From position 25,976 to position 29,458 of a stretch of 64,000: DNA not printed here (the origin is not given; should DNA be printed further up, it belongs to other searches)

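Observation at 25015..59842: About 35 kb of uninterrupted same-strand genes joins a type IV pilus operon, a dockerin-C25 protein, the PGA operon and a set of secreted proteases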

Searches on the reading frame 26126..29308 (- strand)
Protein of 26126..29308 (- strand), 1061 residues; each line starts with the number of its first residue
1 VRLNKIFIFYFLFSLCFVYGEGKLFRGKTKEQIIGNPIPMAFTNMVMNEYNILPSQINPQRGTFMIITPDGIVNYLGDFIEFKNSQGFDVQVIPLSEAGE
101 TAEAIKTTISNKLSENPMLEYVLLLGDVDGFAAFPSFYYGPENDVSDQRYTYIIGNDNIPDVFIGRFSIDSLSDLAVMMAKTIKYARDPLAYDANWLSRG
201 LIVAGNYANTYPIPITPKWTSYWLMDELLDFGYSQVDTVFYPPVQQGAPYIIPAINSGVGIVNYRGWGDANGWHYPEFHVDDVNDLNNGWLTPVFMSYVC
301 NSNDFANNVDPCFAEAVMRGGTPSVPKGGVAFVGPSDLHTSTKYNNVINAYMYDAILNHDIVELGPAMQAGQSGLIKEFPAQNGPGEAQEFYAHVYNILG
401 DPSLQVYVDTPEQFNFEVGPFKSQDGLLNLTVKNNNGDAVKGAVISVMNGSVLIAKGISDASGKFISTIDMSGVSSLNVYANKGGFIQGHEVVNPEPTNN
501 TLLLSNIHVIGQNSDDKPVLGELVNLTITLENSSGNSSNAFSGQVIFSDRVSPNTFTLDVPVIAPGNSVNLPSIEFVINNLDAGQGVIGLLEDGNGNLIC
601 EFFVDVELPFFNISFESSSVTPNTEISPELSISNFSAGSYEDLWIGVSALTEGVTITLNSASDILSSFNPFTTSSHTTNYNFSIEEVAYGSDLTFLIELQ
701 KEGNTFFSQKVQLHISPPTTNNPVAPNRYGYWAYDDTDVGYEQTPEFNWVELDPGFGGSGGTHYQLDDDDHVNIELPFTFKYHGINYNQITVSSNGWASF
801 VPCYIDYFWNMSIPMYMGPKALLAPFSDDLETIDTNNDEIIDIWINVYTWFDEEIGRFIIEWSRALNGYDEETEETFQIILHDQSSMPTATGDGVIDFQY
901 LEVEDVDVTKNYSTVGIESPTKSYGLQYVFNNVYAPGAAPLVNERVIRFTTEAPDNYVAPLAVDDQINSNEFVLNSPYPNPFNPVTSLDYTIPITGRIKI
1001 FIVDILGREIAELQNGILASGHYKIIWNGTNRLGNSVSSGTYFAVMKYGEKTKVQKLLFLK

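Call 11: search_protein_families(library=pfam, proteins=[window:26126-29308:-], max_evalue=0.01)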
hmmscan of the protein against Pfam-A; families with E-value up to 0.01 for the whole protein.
window:26126-29308:- (1061 aa): 4 families
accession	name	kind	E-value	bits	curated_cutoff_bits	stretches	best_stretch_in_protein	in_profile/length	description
PF01364.23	Peptidase_C25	-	1.9e-58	198.9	23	1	65-405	2-373/374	Peptidase family C25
PF13860.13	FlgD_ig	-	5.4e-05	23.5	27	1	1000-1047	27-74/79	FlgD Ig-like domain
PF13585.12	CHU_C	-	0.0019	18.7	27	1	1019-1054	43-79/86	CHU_C Type IX secretion signal domain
PF18962.6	Por_Secre_tail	-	0.002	18.8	27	0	978-1057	2-73/75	Secretion system C-terminal sorting domain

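Call 15: search_protein_families(library=ncbifam, proteins=[window:26126-29308:-], max_evalue=0.01)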
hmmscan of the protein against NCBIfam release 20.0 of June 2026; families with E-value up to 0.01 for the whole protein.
window:26126-29308:- (1061 aa): 5 families
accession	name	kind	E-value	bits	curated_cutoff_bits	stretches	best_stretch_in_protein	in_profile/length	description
NF033707.1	T9SS_sortase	equivalog_domain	4.7e-11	41.1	420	1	160-410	494-736/1095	type IX secretion system sortase PorU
NF052228.1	T9SS_PorZ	equivalog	3.1e-05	22.6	260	1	978-1059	676-755/757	type IX secretion system anionic LPS delivery protein PorZ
TIGR04183.1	Por_Secre_tail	domain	4.2e-05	23.5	23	1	978-1058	2-70/72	T9SS type A sorting domain-containing protein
NF052324.1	PorU_rel_Nterm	equivalog_domain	0.00085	17.6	450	1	251-411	616-770/879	putative type IX secretion system sortase PorU2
NF005176.1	PRK06655.1-1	equivalog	0.0073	16.2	230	0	997-1050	98-154/197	flagellar hook assembly protein FlgD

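Call 24: find_homologous_proteins(query=window:26126-29308:-, max_evalue=1e-20)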
Query window:26126-29308:- (1061 aa): 731 proteins with E <= 1e-20 among 8000 candidates; the best 120 are listed.
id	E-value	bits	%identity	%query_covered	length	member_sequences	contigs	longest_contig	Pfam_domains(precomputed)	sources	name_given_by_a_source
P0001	0.0e+0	2443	100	100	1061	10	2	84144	PF01364.25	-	-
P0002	0.0e+0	1929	76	100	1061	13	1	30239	PF18962.8,PF13860.13,PF01364.25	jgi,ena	-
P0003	0.0e+0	1765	71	98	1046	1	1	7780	PF13860.13,PF01364.25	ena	-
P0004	0.0e+0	1764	71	100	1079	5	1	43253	PF18962.8,PF13860.13,PF01364.25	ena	-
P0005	0.0e+0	1764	70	99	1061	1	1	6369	PF18962.8,PF13860.13,PF01364.25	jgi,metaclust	metaclust:\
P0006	0.0e+0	1763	70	99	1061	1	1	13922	PF13860.13,PF01364.25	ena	-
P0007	0.0e+0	1760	70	99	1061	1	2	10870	PF13860.13,PF01364.25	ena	-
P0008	0.0e+0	1756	69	100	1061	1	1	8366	PF18962.8,PF13860.13,PF01364.25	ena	-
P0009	0.0e+0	1756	70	99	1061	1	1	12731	PF01364.25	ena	-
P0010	0.0e+0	1755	70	99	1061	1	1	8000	PF01364.25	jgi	-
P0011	0.0e+0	1755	70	99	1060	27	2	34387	PF18962.8,PF01364.25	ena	-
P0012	0.0e+0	1754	70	99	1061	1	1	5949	PF01364.25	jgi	-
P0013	0.0e+0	1753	70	99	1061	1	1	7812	PF01364.25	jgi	-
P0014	0.0e+0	1753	70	99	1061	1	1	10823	PF01364.25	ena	-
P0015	0.0e+0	1752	70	99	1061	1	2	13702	PF01364.25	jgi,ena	-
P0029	0.0e+0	1720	69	100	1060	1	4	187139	PF18962.8,PF13860.13,PF01364.25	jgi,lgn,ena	-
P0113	0.0e+0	1501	61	100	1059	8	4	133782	PF18962.8,PF13860.13,PF01364.25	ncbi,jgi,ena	-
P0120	0.0e+0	1429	60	100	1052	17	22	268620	PF13860.13,PF01364.25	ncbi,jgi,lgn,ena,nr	ncbi:MAG: hypothetical protein HOD28_04540 [Candidatus Marinimicrobia bacterium]|nr:hypothetical pro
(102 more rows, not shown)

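Call 25: find_encoding_contigs(protein=P0120, flank=10000, max_places=2)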
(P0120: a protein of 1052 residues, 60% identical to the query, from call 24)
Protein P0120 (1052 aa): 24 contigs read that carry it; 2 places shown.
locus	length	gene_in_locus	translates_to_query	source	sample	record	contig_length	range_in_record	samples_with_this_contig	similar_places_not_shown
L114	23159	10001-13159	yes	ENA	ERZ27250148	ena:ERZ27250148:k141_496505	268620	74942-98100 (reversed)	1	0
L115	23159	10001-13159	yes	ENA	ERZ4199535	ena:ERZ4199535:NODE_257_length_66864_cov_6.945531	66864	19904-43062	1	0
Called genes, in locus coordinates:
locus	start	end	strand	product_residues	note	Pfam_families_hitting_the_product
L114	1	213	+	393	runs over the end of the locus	PF08245:Mur_ligase_M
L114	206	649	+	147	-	PF14102:Caps_synth_CapC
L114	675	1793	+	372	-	-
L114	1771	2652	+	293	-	-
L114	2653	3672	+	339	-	-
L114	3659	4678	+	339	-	-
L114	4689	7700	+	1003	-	PF13860:FlgD_ig (faint), PF18962:Por_Secre_tail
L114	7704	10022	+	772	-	PF00246:Peptidase_M14, PF13715:CarbopepD_reg_2 (faint), PF13620:CarboxypepD_reg, PF18962:Por_Secre_tail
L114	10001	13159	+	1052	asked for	PF01364:Peptidase_C25, PF13860:FlgD_ig (weak)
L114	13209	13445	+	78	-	PF00462:Glutaredoxin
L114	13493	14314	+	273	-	-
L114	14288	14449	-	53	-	-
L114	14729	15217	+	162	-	PF22352:K319L-like_PKD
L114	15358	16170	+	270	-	-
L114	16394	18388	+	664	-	PF08757:CotH, PF00932:LTD, PF18962:Por_Secre_tail, PF13860:FlgD_ig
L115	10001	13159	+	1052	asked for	PF01364:Peptidase_C25, PF13860:FlgD_ig (weak)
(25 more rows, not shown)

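Call 26: find_encoding_contigs(protein=P0029, flank=10000, max_places=2)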
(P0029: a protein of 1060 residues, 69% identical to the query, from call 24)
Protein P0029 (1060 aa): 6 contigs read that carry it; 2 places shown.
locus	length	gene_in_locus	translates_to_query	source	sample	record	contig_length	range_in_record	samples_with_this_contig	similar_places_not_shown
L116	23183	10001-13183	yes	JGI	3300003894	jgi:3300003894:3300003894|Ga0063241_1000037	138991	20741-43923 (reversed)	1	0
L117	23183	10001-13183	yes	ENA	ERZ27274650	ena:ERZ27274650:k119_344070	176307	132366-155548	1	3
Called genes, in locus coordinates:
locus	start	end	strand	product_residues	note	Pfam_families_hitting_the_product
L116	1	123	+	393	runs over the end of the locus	PF08245:Mur_ligase_M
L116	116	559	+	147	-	PF14102:Caps_synth_CapC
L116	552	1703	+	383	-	-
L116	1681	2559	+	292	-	-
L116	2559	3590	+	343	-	-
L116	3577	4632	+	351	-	-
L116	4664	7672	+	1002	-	PF13860:FlgD_ig (weak), PF18962:Por_Secre_tail (weak)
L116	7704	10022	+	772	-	PF00246:Peptidase_M14, PF13620:CarboxypepD_reg, PF13715:CarbopepD_reg_2 (faint), PF18962:Por_Secre_tail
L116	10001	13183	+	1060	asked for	PF01364:Peptidase_C25, PF13860:FlgD_ig (weak), PF18962:Por_Secre_tail (weak)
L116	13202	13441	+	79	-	PF00462:Glutaredoxin, PF13417:GST_N_3 (weak), PF13409:GST_N_2 (weak)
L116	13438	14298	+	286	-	-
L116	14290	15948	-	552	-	PF19527:DUF6055 (weak)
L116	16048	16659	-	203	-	-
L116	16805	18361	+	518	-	-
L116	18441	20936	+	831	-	PF01411:tRNA-synt_2c, PF07973:tRNA_SAD, PF02272:DHHA1 (weak)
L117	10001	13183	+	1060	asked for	PF01364:Peptidase_C25, PF13860:FlgD_ig (weak), PF18962:Por_Secre_tail (weak)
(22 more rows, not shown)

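Call 27: find_encoding_contigs(protein=P0113, flank=10000, max_places=2)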
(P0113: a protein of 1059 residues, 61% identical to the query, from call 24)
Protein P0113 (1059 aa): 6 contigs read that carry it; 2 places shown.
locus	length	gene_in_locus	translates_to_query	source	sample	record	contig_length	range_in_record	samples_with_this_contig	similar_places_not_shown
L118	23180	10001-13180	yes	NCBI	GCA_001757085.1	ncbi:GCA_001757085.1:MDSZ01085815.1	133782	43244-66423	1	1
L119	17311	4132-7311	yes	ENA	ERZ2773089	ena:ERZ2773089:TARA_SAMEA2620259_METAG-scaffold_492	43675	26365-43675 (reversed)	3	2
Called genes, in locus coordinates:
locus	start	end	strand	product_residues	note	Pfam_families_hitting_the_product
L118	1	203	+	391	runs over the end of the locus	PF08245:Mur_ligase_M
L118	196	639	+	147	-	PF14102:Caps_synth_CapC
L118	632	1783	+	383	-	-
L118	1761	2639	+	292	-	-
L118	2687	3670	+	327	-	-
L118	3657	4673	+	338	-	-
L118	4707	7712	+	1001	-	PF13860:FlgD_ig (faint), PF18962:Por_Secre_tail (weak)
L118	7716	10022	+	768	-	PF00246:Peptidase_M14, PF13620:CarboxypepD_reg, PF13715:CarbopepD_reg_2 (weak), PF18962:Por_Secre_tail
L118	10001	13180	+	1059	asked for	PF01364:Peptidase_C25, PF13860:FlgD_ig, PF18962:Por_Secre_tail (weak)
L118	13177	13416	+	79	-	PF00462:Glutaredoxin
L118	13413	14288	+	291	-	-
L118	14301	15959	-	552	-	PF19527:DUF6055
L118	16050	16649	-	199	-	-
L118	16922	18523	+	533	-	-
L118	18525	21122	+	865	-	PF01411:tRNA-synt_2c, PF07973:tRNA_SAD, PF02272:DHHA1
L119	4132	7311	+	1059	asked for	PF01364:Peptidase_C25, PF13860:FlgD_ig, PF18962:Por_Secre_tail (weak)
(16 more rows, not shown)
